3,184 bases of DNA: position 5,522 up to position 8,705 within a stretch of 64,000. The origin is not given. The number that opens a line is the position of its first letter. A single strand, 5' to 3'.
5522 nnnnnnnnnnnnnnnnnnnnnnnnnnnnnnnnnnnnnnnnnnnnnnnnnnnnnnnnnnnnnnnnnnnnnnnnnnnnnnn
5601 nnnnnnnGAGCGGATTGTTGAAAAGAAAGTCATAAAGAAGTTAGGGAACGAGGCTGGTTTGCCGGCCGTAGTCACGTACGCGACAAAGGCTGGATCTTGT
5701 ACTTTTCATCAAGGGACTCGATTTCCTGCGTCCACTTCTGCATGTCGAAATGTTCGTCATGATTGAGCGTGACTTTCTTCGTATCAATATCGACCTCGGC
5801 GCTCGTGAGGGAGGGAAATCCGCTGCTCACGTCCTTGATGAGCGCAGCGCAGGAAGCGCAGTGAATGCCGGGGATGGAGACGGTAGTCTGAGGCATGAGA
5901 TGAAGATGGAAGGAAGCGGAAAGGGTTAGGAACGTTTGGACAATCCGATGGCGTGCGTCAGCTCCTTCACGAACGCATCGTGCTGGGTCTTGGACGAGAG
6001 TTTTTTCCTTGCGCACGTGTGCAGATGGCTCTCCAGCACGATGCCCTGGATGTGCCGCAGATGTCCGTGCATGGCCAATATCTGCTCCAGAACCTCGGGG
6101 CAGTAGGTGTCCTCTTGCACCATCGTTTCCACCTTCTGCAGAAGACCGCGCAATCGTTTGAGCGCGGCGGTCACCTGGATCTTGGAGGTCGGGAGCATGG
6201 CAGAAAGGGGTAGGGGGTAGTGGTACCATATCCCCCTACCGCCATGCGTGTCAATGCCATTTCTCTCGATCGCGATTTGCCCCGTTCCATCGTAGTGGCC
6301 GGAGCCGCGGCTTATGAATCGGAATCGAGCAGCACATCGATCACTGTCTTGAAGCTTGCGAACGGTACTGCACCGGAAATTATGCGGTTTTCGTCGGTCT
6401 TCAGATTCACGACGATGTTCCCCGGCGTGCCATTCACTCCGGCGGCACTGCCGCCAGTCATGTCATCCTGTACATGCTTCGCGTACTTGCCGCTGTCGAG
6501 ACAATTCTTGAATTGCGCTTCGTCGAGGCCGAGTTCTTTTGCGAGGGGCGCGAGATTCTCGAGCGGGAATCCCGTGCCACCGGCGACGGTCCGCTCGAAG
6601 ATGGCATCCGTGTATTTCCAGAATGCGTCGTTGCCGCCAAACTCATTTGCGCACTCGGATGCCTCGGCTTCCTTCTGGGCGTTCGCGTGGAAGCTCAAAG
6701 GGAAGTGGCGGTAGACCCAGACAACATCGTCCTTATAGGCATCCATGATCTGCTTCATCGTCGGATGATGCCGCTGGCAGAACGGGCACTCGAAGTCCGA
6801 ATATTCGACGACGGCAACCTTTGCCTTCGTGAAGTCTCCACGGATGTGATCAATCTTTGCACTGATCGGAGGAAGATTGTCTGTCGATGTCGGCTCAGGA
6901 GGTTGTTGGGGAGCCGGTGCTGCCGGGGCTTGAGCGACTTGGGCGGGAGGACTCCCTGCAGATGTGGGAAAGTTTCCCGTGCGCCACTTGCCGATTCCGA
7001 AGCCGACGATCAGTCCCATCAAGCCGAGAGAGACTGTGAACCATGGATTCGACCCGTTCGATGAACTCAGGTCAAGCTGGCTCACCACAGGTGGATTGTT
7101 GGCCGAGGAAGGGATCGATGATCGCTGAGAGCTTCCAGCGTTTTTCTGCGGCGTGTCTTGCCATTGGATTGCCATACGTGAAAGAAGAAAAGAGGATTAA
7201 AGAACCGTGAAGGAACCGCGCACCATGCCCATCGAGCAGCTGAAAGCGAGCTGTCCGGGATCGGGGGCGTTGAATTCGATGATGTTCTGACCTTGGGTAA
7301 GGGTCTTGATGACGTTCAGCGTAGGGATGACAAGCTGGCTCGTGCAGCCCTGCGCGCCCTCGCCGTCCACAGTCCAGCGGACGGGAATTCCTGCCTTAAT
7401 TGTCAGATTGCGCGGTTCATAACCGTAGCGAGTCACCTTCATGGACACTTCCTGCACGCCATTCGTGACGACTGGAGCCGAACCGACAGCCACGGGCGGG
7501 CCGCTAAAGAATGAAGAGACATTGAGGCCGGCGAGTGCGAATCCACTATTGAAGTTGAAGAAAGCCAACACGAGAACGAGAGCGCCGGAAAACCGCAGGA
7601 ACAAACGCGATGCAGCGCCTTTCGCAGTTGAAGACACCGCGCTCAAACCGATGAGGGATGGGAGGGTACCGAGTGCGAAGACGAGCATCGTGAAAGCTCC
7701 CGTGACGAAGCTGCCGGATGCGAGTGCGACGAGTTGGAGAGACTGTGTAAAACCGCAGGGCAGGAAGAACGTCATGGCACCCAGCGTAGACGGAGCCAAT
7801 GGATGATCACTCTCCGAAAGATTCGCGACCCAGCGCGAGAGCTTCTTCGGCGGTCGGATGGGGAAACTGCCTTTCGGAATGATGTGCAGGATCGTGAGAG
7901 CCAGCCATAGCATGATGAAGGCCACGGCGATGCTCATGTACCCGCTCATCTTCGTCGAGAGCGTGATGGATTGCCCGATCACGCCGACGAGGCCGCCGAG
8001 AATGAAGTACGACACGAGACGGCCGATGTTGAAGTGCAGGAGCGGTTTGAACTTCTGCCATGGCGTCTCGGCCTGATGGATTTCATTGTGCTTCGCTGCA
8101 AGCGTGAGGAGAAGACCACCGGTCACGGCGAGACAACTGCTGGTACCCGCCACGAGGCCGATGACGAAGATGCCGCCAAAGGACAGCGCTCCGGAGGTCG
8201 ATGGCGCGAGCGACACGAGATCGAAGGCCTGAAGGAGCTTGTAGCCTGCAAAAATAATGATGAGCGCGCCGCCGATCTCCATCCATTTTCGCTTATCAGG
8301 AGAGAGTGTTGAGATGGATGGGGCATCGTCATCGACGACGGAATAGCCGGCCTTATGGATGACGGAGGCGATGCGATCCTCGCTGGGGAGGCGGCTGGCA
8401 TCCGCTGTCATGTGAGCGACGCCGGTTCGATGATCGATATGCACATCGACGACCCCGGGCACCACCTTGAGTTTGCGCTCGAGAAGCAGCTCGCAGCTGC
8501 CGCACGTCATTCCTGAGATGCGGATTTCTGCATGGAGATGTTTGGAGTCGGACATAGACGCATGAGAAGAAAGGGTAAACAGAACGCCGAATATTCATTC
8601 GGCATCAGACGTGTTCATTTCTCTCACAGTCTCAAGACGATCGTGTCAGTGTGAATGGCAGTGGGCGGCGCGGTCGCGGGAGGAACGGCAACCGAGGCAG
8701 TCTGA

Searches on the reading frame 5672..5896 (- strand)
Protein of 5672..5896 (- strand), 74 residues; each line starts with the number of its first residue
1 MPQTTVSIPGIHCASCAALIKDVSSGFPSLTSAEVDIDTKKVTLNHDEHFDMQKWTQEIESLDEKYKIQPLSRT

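Call 80: search_protein_families(library=pfam, proteins=[window:5672-5896:-], max_evalue=0.01)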
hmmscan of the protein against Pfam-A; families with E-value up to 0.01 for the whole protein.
window:5672-5896:- (74 aa): 1 family
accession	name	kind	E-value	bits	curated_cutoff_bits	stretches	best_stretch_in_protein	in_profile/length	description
PF00403.32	HMA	-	2.4e-10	41.1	24.8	1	5-48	1-44/62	Heavy-metal-associated domain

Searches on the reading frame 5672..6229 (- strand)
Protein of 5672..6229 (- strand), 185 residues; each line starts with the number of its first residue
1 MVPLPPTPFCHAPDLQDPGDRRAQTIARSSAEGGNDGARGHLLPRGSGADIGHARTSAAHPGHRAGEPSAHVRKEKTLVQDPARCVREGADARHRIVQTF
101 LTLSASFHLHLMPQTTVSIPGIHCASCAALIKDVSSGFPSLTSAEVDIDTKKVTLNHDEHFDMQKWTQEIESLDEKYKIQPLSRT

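Call 12: search_protein_families(library=pfam, proteins=[window:5672-6229:-], max_evalue=0.01)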
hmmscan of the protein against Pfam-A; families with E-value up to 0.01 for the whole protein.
window:5672-6229:- (185 aa): 1 family
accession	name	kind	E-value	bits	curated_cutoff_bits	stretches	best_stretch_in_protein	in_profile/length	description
PF00403.32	HMA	-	1.8e-09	38.3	24.8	1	116-159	1-44/62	Heavy-metal-associated domain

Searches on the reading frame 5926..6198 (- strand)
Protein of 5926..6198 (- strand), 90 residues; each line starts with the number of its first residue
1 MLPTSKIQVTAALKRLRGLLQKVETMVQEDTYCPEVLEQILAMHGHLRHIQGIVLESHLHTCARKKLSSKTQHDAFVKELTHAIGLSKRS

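Call 80: search_protein_families(library=pfam, proteins=[window:5926-6198:-], max_evalue=0.01)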
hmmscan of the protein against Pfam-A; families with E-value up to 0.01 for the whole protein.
window:5926-6198:- (90 aa): 1 family
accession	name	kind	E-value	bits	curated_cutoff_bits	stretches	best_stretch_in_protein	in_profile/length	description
PF02583.22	Trns_repr_metal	-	5.3e-16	59.2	22.8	1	6-84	2-76/78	Metal-sensitive transcriptional repressor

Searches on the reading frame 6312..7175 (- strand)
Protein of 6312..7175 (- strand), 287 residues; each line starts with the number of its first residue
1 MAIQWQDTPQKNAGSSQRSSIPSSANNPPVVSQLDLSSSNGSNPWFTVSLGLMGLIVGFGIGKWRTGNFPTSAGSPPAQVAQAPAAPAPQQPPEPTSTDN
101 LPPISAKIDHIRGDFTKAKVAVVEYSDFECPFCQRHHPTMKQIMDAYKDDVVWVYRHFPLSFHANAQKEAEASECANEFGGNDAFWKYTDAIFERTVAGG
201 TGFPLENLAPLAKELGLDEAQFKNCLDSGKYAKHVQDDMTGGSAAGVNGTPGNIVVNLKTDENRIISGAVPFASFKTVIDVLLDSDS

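Call 12: search_protein_families(library=pfam, proteins=[window:6312-7175:-], max_evalue=0.01)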
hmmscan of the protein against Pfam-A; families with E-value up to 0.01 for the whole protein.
window:6312-7175:- (287 aa): 3 families
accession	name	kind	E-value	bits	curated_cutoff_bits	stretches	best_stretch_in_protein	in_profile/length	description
PF13462.12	Thioredoxin_4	-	7.9e-20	72.1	23.2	1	110-262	6-152/165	Thioredoxin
PF01323.26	DSBA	-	4.1e-16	59.8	25.6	1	122-278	2-189/191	DSBA-like thioredoxin domain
PF13098.12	Thioredoxin_2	-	6.6e-06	26.8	27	1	119-278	6-103/104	Thioredoxin-like domain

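Call 68: search_protein_families(library=ncbifam, proteins=[window:6312-7175:-], max_evalue=1)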
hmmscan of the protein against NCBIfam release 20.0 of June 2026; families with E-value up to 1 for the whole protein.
window:6312-7175:- (287 aa): 5 families
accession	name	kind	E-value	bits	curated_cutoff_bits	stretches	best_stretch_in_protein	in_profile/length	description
NF041057.1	Rcas_1661_fam_Se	equivalog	2.4e-22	79.7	190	1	79-280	46-245/247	Rcas_1661 family thioredoxin-like (seleno)lipoprotein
NF052402.1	ThlOxiredEpsilon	equivalog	0.033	13.8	370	1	117-150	126-156/236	bifunctional thiol oxidoreductase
TIGR02738.1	TrbB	equivalog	0.035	13.8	132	1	116-151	48-83/153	type-F conjugative transfer system pilin assembly thiol-disulfide isomerase TrbB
NF033782.1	lipoprot_Omp28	subfamily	0.13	11.5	150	1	116-157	36-78/264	Omp28 family outer membrane lipoprotein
TIGR02661.1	MauD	equivalog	0.22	10.9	188.6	1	100-154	56-110/189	methylamine dehydrogenase accessory protein MauD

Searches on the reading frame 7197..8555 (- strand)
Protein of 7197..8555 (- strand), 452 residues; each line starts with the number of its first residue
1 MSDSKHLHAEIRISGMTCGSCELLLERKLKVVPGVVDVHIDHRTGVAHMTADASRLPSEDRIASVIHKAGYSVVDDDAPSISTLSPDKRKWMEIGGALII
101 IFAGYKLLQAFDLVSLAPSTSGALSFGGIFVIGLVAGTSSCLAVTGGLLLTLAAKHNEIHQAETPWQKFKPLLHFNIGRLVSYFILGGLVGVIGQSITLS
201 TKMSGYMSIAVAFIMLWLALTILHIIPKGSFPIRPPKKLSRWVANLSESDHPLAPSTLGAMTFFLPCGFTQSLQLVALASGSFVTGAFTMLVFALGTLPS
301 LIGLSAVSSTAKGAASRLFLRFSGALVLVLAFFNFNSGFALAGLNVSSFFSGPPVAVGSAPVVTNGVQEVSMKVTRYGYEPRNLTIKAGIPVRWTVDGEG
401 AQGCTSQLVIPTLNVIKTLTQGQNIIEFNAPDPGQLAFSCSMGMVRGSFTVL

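Call 12: search_protein_families(library=pfam, proteins=[window:7197-8555:-], max_evalue=0.01)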
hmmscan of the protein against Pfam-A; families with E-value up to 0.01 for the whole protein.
window:7197-8555:- (452 aa): 3 families
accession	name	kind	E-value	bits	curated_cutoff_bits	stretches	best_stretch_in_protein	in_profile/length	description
PF13386.12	DsbD_2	-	2.7e-36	125.8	24.9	1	129-331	2-197/199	Cytochrome C biogenesis protein transmembrane region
PF00403.32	HMA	-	5.4e-10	39.9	24.8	1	11-71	2-61/62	Heavy-metal-associated domain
PF13473.12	Cupredoxin_1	-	4e-09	36.9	27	1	364-451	17-104/104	Cupredoxin-like domain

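Call 68: search_protein_families(library=ncbifam, proteins=[window:7197-8555:-], max_evalue=1)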
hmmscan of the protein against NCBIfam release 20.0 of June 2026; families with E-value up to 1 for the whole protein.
window:7197-8555:- (452 aa): 13 families
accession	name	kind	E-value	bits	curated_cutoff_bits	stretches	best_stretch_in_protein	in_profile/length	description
NF033556.1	MerTP_fusion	equivalog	2.8e-09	36.9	180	1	4-73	117-185/186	mercuric transport protein MerTP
NF047957.1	CopZ_AFE_1862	equivalog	1.2e-08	35.2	85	1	10-73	2-61/62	CopZ family metallochaperone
NF041115.1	UxxU_metal_bind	equivalog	8.9e-07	29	95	1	10-64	7-61/74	metal-binding (seleno)protein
NF010311.1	PRK13748.1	subfamily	2.3e-06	26.8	600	1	10-83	2-73/560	mercury(II) reductase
NF033795.1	chaper_CopZ_Bs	exception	6.7e-06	26.2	91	1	11-73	4-65/66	copper chaperone CopZ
NF033794.2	chaper_CopZ_Eh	exception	1.1e-05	25.4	95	1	10-72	3-64/68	copper chaperone CopZ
TIGR02052.1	MerP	equivalog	3.2e-05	24.4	92.55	1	11-71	27-86/92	mercury resistance system periplasmic binding protein MerP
NF008262.1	PRK11033.1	equivalog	0.00046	18.8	1005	1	7-103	41-130/731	zinc/cadmium/mercury/lead-transporting ATPase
NF045683.1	MerT_CopZ_Se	exception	0.00063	19.3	375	1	11-72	166-226/235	MerT/CopZ fusion-like heavy metal transport selenoprotein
NF033775.1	P_type_ZntA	exception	0.001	17.4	1240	1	11-85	52-123/732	Zn(II)/Cd(II)/Pb(II) translocating P-type ATPase ZntA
NF007952.0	PRK10671.1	equivalog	0.0083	14.3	1316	1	10-77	106-171/838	copper-exporting P-type ATPase CopA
TIGR00003.1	TIGR00003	subfamily_domain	0.01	16.1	62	1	10-73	3-65/66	copper ion binding protein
NF052460.1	L-NosZ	equivalog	0.097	11.2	700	1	364-396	375-407/480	clade III lactonase-type nitrous-oxide reductase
